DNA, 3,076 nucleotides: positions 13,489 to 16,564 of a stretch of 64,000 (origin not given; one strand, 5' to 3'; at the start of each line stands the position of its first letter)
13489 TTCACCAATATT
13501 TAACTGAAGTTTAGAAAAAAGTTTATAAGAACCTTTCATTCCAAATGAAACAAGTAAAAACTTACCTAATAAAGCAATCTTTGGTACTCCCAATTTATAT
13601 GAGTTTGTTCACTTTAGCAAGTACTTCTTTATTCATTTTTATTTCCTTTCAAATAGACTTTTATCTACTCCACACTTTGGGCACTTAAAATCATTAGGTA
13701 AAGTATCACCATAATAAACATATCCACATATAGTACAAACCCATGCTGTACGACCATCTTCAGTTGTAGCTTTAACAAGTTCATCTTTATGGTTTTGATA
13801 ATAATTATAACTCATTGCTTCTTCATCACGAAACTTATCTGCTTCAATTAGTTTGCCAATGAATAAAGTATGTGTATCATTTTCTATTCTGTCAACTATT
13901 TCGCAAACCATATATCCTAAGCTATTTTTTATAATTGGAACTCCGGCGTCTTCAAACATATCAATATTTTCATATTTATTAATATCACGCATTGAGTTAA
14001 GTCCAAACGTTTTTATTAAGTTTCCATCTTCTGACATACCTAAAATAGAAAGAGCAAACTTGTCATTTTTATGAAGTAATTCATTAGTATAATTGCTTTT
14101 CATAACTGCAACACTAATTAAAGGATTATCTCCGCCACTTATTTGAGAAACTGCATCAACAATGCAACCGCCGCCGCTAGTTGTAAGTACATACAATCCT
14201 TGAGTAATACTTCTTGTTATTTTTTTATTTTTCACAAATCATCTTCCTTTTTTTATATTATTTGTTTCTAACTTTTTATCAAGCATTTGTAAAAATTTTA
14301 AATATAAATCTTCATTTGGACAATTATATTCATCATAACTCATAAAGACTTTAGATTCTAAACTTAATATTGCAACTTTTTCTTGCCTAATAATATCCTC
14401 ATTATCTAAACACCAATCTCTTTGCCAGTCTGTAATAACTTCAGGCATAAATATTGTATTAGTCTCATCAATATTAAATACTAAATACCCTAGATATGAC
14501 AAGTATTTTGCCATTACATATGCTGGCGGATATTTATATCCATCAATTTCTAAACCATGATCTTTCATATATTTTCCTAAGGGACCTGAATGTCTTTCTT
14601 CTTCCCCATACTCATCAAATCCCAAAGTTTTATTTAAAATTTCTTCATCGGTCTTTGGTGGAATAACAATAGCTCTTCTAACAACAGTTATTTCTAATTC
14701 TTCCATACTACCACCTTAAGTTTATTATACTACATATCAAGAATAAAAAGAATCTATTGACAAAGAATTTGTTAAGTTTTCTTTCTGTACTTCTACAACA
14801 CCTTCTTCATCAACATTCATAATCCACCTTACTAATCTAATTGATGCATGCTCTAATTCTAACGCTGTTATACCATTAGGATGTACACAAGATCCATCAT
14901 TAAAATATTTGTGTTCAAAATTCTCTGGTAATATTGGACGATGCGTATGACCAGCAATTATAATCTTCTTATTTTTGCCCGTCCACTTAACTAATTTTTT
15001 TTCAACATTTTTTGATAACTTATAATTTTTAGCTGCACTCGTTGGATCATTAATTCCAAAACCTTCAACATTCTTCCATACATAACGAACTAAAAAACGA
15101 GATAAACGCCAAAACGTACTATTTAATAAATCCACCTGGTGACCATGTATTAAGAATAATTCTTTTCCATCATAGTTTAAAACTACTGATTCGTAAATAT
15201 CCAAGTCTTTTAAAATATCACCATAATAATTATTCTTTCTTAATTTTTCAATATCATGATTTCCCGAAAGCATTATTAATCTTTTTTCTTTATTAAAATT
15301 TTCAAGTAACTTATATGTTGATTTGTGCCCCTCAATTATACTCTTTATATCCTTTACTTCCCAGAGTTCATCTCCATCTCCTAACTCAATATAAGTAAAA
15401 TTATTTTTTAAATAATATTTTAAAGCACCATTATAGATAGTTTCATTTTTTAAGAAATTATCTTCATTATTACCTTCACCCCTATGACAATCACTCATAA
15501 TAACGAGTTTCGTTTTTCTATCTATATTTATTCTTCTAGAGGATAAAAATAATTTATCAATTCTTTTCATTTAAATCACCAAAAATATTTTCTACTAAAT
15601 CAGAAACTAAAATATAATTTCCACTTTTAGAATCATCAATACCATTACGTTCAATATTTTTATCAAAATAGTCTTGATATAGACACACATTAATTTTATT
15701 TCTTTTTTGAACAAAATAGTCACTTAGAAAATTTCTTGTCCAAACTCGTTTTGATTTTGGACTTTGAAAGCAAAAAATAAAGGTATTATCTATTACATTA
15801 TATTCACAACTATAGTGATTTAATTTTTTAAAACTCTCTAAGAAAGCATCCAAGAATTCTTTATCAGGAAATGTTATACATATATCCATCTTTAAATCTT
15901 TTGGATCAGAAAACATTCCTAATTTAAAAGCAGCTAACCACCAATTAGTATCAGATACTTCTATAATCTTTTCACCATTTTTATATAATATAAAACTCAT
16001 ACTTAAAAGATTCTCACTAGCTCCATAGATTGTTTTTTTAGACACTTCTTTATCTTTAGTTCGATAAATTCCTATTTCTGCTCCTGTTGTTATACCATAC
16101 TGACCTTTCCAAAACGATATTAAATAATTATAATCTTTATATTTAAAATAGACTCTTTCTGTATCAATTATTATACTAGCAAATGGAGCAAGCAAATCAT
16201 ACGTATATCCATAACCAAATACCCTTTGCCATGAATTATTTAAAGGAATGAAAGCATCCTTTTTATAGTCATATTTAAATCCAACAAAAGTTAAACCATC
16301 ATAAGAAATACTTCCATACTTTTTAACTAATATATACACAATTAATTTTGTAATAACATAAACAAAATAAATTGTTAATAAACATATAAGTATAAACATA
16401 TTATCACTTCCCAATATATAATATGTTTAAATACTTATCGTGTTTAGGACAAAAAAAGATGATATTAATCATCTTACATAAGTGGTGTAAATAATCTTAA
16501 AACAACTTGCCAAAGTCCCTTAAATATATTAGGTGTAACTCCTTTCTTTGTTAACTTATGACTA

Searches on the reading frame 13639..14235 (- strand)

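Call 7: search_protein_families(library=pfam, proteins=[window:13639-14235:-], max_evalue=0.01)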
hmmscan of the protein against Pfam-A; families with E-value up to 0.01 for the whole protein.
window:13639-14235:- (198 aa): 4 families
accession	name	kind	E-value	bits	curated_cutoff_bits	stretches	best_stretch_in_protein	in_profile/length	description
PF01613.24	Flavin_Reduct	-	6.9e-25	88.4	27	1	8-151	2-150/153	Flavin reductase like domain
PF21349.2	RUBY_RBDX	-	7.7e-12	44.9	26.5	1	165-196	1-30/30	Rubrerythrin, rubredoxin-like domain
PF00301.25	Rubredoxin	-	0.00014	22.3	23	1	178-195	30-47/47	Rubredoxin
PF23458.2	DUF7130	-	0.0035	17.7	35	1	155-193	44-81/89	Domain of unknown function (DUF7130)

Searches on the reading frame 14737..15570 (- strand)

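Call 7: search_protein_families(library=pfam, proteins=[window:14737-15570:-], max_evalue=0.01)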
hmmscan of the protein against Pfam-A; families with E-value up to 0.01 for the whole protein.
window:14737-15570:- (277 aa): 2 families
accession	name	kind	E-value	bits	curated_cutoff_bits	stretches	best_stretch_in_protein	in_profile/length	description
PF12850.12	Metallophos_2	-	6.2e-08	33.2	27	1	74-231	35-138/154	Calcineurin-like phosphoesterase superfamily domain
PF00149.33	Metallophos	-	1.4e-07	32.6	21.5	1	21-212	2-191/191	Calcineurin-like phosphoesterase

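Call 18: search_protein_families(library=ncbifam, proteins=[window:14737-15570:-], max_evalue=0.01)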
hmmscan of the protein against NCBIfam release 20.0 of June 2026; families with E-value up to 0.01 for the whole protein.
window:14737-15570:- (277 aa): 3 families
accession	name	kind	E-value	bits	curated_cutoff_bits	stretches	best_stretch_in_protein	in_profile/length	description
TIGR00040.1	yfcE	subfamily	3.9e-05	23.8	56.25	0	200-233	106-139/158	YfcE family phosphodiesterase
NF006988.0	PRK09453.1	equivalog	0.00031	20.6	117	0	199-233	117-151/183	phosphodiesterase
NF003743.0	PRK05340.1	equivalog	0.0032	16.7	134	0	187-214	173-202/242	UDP-2,3-diacylglucosamine diphosphatase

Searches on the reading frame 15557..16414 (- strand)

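Call 7: search_protein_families(library=pfam, proteins=[window:15557-16414:-], max_evalue=0.01)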
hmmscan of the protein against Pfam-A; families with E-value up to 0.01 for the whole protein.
window:15557-16414:- (285 aa): 1 family
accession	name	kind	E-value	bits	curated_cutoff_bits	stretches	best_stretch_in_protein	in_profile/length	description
PF14751.11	DUF4474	-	5.1e-60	203.3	23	1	42-249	6-218/240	Domain of unknown function (DUF4474)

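Call 18: search_protein_families(library=ncbifam, proteins=[window:15557-16414:-], max_evalue=0.01)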
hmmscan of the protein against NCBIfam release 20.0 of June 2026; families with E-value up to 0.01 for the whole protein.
window:15557-16414:- (285 aa): 0 families
